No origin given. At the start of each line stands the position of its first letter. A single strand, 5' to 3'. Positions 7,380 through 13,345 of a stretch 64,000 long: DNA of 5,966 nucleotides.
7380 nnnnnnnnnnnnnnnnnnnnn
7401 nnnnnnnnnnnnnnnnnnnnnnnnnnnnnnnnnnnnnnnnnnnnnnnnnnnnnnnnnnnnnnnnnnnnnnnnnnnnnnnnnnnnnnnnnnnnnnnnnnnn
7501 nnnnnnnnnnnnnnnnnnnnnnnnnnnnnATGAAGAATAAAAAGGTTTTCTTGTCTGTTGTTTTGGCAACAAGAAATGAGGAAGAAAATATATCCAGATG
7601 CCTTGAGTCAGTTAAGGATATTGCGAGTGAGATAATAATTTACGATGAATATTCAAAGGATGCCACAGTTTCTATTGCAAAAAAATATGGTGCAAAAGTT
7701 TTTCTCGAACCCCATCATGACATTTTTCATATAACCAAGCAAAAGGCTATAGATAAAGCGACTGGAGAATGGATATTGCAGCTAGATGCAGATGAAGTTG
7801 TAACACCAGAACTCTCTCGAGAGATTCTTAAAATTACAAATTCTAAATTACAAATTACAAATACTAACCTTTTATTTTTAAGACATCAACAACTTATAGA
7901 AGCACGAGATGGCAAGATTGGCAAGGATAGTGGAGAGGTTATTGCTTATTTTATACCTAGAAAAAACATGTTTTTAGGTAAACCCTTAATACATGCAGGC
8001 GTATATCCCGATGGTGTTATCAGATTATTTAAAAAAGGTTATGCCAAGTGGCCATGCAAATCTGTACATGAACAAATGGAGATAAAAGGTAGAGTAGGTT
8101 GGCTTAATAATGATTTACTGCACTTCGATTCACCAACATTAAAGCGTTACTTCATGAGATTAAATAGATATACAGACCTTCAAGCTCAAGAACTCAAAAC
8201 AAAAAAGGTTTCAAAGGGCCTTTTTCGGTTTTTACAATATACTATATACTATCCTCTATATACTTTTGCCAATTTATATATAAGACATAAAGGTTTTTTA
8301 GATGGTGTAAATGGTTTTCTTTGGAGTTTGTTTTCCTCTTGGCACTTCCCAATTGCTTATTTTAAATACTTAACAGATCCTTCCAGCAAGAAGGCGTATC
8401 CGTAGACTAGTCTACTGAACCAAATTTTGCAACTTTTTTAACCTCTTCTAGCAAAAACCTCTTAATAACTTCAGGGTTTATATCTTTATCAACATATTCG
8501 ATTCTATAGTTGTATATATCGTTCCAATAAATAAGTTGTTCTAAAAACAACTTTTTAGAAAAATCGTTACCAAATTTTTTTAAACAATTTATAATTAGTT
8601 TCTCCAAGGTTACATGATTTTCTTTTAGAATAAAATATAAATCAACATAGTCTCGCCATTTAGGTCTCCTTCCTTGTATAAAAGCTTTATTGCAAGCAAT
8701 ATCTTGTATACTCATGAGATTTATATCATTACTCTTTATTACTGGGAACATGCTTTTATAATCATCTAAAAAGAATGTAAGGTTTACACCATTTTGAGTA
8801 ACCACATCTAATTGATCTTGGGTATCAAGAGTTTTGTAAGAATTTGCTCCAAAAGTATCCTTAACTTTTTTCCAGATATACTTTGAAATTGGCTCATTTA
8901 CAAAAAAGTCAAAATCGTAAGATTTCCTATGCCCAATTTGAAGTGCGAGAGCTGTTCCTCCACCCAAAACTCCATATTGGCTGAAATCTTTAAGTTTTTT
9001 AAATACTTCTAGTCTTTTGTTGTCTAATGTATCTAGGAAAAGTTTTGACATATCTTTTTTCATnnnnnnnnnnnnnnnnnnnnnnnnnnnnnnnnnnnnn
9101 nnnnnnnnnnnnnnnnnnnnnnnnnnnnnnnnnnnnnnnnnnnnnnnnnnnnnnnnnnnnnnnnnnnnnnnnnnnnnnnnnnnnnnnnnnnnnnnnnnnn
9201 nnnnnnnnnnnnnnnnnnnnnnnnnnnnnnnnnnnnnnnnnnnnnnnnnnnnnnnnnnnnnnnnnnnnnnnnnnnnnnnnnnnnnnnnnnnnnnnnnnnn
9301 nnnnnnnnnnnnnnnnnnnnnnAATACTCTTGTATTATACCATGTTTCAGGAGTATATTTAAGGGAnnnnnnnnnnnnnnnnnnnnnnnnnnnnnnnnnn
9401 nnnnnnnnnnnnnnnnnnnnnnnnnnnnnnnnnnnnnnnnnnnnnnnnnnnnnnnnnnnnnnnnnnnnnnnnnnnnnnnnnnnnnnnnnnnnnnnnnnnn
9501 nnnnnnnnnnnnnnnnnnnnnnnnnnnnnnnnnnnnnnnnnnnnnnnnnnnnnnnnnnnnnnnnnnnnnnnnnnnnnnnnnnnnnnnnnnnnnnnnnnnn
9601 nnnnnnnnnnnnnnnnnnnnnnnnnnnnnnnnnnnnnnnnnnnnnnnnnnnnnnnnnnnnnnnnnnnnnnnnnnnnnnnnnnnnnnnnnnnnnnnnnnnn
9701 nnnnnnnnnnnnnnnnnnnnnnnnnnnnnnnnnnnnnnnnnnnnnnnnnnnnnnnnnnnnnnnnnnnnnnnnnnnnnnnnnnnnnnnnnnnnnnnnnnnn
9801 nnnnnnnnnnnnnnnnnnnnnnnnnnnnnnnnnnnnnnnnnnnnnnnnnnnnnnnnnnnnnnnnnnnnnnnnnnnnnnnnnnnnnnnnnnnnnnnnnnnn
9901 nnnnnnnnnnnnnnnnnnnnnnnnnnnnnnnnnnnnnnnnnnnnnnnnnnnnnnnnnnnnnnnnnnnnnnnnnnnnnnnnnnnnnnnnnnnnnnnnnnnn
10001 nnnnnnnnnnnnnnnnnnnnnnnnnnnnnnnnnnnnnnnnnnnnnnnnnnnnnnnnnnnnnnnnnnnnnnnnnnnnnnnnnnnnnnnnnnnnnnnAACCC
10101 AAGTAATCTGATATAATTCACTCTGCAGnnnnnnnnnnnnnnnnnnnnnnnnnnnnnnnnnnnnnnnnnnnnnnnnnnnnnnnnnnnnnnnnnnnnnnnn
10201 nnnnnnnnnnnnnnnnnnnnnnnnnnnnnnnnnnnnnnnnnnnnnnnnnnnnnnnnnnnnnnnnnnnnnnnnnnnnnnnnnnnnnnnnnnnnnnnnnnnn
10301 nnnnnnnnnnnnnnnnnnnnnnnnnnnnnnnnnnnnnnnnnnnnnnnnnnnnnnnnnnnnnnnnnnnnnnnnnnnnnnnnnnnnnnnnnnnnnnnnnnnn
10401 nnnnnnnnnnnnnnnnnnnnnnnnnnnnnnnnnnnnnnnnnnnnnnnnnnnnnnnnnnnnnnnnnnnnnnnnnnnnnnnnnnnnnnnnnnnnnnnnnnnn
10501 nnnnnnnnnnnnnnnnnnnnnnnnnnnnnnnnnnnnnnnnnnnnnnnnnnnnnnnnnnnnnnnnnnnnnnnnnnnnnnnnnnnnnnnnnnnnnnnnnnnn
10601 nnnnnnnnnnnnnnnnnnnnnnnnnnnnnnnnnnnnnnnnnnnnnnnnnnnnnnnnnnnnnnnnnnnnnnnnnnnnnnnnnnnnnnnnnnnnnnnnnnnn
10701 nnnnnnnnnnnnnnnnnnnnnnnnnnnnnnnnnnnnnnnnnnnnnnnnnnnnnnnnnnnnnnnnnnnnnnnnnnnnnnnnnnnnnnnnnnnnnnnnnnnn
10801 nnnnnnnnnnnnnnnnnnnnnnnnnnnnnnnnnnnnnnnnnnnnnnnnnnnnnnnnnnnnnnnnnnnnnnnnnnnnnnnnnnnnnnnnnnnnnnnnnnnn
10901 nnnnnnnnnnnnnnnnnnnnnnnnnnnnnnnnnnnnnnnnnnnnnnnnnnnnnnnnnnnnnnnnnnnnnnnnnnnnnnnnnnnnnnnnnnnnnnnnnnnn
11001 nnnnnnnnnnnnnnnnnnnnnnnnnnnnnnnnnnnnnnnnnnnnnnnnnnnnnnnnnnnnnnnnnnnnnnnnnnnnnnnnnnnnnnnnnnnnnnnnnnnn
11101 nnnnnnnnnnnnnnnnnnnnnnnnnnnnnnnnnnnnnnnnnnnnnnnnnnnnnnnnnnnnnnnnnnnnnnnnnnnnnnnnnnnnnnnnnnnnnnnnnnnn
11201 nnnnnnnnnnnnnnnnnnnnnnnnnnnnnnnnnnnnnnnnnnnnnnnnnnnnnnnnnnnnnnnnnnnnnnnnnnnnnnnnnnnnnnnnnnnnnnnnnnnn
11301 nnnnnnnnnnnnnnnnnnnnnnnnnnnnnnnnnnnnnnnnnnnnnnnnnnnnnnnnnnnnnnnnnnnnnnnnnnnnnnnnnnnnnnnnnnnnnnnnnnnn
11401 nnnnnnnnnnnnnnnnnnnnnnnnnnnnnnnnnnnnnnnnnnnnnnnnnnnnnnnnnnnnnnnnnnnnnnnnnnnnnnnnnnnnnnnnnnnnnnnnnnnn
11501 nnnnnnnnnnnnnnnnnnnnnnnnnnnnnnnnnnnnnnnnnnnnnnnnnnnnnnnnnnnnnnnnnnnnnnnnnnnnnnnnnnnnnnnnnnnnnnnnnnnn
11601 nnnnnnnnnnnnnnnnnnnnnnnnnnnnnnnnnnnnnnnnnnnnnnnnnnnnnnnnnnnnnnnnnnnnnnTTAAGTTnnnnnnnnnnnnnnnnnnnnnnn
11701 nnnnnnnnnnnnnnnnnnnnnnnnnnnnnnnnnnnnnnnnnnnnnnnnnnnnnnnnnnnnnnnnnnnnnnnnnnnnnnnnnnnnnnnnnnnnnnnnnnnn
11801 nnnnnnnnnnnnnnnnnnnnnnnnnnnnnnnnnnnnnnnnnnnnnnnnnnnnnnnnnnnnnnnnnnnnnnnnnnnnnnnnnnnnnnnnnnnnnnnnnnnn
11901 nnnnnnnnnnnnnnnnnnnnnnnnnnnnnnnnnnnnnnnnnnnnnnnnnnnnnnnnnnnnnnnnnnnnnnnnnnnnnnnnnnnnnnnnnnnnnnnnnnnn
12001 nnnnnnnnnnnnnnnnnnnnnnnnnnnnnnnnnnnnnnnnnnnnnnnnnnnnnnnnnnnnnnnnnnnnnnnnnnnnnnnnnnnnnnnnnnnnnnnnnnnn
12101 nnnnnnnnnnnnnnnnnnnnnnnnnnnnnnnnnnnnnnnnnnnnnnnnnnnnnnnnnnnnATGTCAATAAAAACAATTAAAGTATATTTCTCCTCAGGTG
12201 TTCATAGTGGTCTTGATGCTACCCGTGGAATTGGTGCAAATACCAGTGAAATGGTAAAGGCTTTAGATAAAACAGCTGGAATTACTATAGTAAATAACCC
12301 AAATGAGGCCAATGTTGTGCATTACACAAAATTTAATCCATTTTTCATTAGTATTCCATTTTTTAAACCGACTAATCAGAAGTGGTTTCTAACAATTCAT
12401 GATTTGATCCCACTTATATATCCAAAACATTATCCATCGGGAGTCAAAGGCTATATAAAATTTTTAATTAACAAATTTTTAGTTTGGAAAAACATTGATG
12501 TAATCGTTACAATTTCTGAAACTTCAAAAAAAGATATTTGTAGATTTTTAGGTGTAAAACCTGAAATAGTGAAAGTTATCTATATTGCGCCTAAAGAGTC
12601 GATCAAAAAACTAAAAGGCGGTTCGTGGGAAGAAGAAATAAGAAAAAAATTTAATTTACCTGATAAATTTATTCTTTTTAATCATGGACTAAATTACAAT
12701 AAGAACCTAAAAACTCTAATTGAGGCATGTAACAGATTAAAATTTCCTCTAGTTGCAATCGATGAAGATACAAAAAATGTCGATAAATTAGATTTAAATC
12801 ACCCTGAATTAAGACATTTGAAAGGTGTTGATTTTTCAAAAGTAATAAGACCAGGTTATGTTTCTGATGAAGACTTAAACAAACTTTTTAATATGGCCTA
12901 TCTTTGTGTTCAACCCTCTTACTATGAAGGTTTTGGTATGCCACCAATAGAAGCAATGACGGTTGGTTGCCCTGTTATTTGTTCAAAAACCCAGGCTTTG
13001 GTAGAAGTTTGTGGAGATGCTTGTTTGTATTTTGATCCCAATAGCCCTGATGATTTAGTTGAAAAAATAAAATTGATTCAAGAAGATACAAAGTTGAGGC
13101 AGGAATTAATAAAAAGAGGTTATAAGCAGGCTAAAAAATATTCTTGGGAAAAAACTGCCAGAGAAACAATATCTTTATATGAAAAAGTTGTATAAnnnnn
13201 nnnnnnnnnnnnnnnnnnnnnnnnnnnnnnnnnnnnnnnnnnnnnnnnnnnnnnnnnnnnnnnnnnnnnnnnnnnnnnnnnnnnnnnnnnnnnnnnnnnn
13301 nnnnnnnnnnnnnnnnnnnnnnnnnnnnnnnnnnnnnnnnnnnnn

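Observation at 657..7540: Four tandem PMT/ArnT-like GT-C paralogs in one translationally coupled operon, interrupted by an HD-domain gene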

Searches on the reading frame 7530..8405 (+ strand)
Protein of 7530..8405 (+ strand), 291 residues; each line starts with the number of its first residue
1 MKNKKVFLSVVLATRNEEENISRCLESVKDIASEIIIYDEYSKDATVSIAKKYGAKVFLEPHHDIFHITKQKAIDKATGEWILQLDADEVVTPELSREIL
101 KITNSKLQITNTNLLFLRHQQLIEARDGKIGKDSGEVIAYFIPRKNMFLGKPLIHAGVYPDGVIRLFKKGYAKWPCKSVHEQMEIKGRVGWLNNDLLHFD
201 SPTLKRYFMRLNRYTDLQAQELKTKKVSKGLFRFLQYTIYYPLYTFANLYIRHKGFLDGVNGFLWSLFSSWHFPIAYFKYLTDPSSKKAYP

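Call 3: search_protein_families(library=pfam, proteins=[window:7530-8405:+], max_evalue=0.01)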
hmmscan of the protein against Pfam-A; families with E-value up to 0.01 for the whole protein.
window:7530-8405:+ (291 aa): 3 families
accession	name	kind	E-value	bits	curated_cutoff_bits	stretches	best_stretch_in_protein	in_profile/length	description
PF00535.33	Glycos_transf_2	-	1.4e-18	67.8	23.3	1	9-100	1-100/168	Glycosyl transferase family 2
PF13704.12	Glyco_tranf_2_4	-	1.6e-05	25.8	27.5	1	15-92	1-85/98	Glycosyl transferase family 2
PF10111.15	Glyco_tranf_2_2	-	0.00085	19.3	27.3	1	9-130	1-134/276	Glycosyltransferase like family 2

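Call 4: search_protein_families(library=ncbifam, proteins=[window:7530-8405:+], max_evalue=0.01)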
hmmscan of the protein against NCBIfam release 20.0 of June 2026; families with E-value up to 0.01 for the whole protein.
window:7530-8405:+ (291 aa): 12 families
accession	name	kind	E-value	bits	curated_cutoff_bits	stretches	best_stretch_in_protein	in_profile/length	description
TIGR04195.1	S_glycosyl_SunS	equivalog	9.2e-14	51.1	350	1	12-92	63-144/421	SunS family peptide S-glycosyltransferase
TIGR04283.1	glyco_like_mftF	equivalog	7.7e-11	42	182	1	8-106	1-100/221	TIGR04283 family arsenosugar biosynthesis glycosyltransferase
NF007482.0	PRK10073.1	equivalog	2.4e-09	36.6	423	1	1-113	1-121/334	glycosyltransferase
NF010496.0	PRK13915.1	equivalog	6.7e-07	28.7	262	1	5-60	30-91/307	glucosyl-3-phosphoglycerate synthase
TIGR04182.1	glyco_TIGR04182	equivalog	6e-06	25.8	325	1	9-100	3-94/293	S-layer glycoprotein N-glycosyltransferase AglJ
NF041875.1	EPS_EpsD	equivalog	4.2e-05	23.1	370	1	8-99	1-100/325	exopolysaccharide biosynthesis glycosyltransferase EpsD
NF038302.1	EPS_HpsE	equivalog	7e-05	21.9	300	1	8-99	3-107/307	hormogonium polysaccharide biosynthesis glycosyltransferase HpsE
NF050050.1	ProtGlycPglI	equivalog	7.2e-05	22.3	500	1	6-137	2-142/306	GalNAc(5)-diNAcBac-PP-undecaprenol beta-1,3-glucosyltransferase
NF047683.1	TeichurnBiosyTuaG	equivalog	8.1e-05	22.4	400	1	1-115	1-124/252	teichuronic acid biosynthesis protein TuaG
NF041391.1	DPhHxTase_Halo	equivalog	9.2e-05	21.5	375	1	14-107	3-97/213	dolichyl-phosphate hexose transferase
NF045692.1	OglycostaseCruG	equivalog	0.00054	19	600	0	8-53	43-91/386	2'-O-glycosyltransferase CruG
NF053739.1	GlytfEpsEBac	equivalog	0.004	16.2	450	1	8-93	3-97/265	glycosyltransferase EpsE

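Call 81: search_solved_structures(query=window:7530-8405:+, max_evalue=0.01, show_alignments=0)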
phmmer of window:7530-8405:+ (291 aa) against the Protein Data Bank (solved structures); distinct sequences matched with E-value up to 0.01: 7.
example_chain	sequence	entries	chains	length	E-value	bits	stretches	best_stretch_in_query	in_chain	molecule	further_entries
22ao_A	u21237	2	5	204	1.9e-13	53.6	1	5-101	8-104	GmaR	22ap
7msp_A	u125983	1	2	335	7.1e-11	45.1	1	13-103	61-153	SPbeta prophage-derived glycosyltransferase SunS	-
7msn_A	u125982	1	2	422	1.1e-10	44.5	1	13-103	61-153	SPbeta prophage-derived glycosyltransferase SunS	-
7msk_A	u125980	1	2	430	4.5e-08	35.9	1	12-92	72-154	Glyco_trans_2-like domain-containing protein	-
9omh_A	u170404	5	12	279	1.2e-06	31.3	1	8-98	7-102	Glycosyltransferase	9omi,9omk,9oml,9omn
9omm_A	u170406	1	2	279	1.2e-06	31.3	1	8-98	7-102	Glycosyltransferase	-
9omj_A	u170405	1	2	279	1.3e-06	31.1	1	8-98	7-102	Glycosyltransferase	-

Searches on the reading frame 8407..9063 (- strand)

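Call 3: search_protein_families(library=pfam, proteins=[window:8407-9063:-], max_evalue=0.01)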
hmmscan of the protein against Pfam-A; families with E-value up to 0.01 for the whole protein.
window:8407-9063:- (218 aa): 1 family
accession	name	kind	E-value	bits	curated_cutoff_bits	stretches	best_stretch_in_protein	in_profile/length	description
PF08843.17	AbiEii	-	5.7e-12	46.5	22.5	2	110-170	129-191/238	Nucleotidyl transferase AbiEii toxin, Type IV TA system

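Call 88: search_protein_families(library=padloc, proteins=[window:8407-9063:-], max_evalue=0.01)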
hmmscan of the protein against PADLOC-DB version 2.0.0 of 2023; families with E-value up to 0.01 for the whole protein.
window:8407-9063:- (218 aa): 5 families
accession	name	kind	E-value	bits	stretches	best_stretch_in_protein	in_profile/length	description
PDLC02323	AbiEii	-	5.5e-08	30.7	1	105-191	143-229/248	AbiEii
PDLC02307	AbiEii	-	2.3e-07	28.8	1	20-169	11-168/219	AbiEii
PDLC02328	AbiEii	-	1.8e-05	22.7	1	32-183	16-178/203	AbiEii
PDLC02298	AbiEii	-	3.6e-05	21.3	1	32-115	29-114/220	AbiEii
PDLC02304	AbiEii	-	0.00072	17.6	1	104-167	146-209/260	AbiEii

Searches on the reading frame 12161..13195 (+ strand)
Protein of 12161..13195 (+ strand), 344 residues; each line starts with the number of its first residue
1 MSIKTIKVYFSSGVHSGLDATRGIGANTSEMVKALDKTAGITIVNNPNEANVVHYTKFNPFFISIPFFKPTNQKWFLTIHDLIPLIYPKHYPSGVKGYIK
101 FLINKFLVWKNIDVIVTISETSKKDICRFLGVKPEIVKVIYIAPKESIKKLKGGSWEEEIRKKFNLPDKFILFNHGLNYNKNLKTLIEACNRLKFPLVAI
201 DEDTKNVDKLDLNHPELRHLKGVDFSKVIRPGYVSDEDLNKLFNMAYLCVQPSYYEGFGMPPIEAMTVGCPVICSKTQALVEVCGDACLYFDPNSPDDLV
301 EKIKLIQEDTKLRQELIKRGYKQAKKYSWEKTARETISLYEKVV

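Call 12: search_protein_families(library=pfam, proteins=[window:12161-13195:+], max_evalue=0.001)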
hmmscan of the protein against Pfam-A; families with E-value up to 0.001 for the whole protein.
window:12161-13195:+ (344 aa): 5 families
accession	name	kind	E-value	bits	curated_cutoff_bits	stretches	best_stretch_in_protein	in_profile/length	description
PF00534.26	Glycos_transf_1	-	1.6e-28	99.9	26.4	1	158-323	3-172/172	Glycosyl transferases group 1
PF13692.12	Glyco_trans_1_4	-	1.7e-17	64.4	27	1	171-306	4-139/142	Glycosyl transferases group 1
PF13524.12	Glyco_trans_1_2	-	1.4e-08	35.3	25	1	227-336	28-142/144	Glycosyl transferase-like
PF13439.12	Glyco_transf_4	-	9.7e-07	29.4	28.5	1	50-141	73-163/170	Glycosyltransferase Family 4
PF20706.3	GT4-conflict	-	1.3e-06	28.1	26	1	235-280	271-316/385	Family 4 Glycosyltransferase in conflict systems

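Call 36: search_protein_families(library=ncbifam, proteins=[window:12161-13195:+], max_evalue=0.001)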
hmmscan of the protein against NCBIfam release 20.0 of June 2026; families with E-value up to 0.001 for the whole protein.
window:12161-13195:+ (344 aa): 28 families (the best 25 are shown)
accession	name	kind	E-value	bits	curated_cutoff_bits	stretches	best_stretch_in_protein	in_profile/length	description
TIGR02149.1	glgA_Coryne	subfamily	2.1e-19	69.9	302.4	1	39-344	73-391/391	glycogen synthase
TIGR04047.1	MSMEG_0565_glyc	hypoth_equivalog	4.7e-17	62.1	259.85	1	222-341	253-372/373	MSMEG_0565 family glycosyltransferase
NF038295.1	EPS_HpsP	equivalog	9.8e-16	57.7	550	1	100-343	140-387/388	hormogonium polysaccharide biosynthesis glycosyltransferase HpsP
TIGR04157.1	glyco_rSAM_CFB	subfamily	7.5e-15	54.8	400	1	108-289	166-344/406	TIGR04157 family glycosyltransferase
NF047684.1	TeichurnBiosyTuaC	equivalog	5.4e-14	51.9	550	1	72-343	132-389/391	teichuronic acid biosynthesis protein TuaC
TIGR03449.1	mycothiol_MshA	equivalog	4.2e-13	49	462.5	1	217-343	276-403/406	D-inositol-3-phosphate glycosyltransferase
NF041010.1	glycosy_Agl16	equivalog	4e-12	45.7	575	1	96-343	119-351/352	glycosylation protein Agl16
NF050063.1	ProtGlycPglJ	equivalog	4.1e-10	39.4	500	1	99-338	129-361/363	N-acetylgalactosamine-N,N'-diacetylbacillosaminyl-diphospho-undecaprenol 4-alpha-N-acetylgalactosaminyltransferase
NF038298.1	EPS_HpsO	equivalog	1.3e-09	37.3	575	1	254-343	297-387/388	hormogonium polysaccharide biosynthesis glycosyltransferase HpsO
NF046085.1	XrtY_assoc_Gly1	equivalog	2.1e-09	36.8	400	1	93-343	144-384/387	XrtY-associated glycosyltransferase XYAG1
NF053787.1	GlcN_PG_synth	equivalog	6e-09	35.2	480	1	230-343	246-359/361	N-acetylglucosaminyl phosphatidylglycerol synthase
NF049987.1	DaglGlyslTfaseDgs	equivalog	2.4e-08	33.3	500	1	20-344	14-328/332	processive diacylglycerol alpha-glucosyltransferase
NF012028.0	PRK15484.1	subfamily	2.5e-08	33.4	618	1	171-334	196-369/380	lipopolysaccharide N-acetylglucosaminyltransferase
NF053513.1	Gtran_IagA_BgsA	equivalog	3.2e-08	33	460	1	224-343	214-331/333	LTA glycolipid anchor biosynthesis glycosyltransferase, IagA/BgsA family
NF041876.1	EPS_EpsE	equivalog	4.4e-08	32.8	400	1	231-329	281-382/389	exopolysaccharide biosynthesis GT4 family glycosyltransferase EpsE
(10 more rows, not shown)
